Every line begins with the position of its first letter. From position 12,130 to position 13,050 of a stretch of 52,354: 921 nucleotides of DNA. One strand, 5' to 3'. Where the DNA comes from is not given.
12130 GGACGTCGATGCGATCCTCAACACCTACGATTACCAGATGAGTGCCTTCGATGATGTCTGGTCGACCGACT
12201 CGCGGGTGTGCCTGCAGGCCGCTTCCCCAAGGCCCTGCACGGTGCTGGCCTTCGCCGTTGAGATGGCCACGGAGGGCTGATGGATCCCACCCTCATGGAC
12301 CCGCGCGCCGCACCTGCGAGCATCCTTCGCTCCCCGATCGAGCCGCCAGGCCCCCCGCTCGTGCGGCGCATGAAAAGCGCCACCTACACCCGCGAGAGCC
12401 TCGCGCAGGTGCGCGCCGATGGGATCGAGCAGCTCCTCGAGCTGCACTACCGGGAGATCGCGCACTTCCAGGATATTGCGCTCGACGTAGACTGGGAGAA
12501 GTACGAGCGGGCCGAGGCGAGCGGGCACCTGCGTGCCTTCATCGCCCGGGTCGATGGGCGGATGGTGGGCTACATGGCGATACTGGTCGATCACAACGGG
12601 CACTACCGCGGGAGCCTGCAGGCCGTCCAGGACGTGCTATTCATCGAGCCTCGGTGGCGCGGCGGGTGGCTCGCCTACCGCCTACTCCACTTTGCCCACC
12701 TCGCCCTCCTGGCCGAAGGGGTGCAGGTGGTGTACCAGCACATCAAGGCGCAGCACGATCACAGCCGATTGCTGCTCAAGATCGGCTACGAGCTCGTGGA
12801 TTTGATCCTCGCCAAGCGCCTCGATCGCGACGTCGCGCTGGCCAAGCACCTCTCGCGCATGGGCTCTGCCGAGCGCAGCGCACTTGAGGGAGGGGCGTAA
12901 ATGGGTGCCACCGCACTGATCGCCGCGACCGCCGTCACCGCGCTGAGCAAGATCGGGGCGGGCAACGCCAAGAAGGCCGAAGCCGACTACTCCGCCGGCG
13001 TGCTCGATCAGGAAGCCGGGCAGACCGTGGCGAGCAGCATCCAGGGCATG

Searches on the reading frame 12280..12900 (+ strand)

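Call 88: search_protein_families(library=pfam, proteins=[window:12280-12900:+], max_evalue=0.001)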
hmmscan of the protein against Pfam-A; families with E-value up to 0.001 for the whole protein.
window:12280-12900:+ (206 aa): 3 families
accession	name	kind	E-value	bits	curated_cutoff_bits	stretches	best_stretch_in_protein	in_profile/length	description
PF13508.13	Acetyltransf_7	-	0.0003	21.5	27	1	85-171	4-83/84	Acetyltransferase (GNAT) domain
PF13673.13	Acetyltransf_10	-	0.00058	20.3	23.6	1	57-173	7-110/128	Acetyltransferase (GNAT) domain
PF00583.31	Acetyltransf_1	-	0.00093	19.9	20.7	0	66-170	19-116/116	Acetyltransferase (GNAT) family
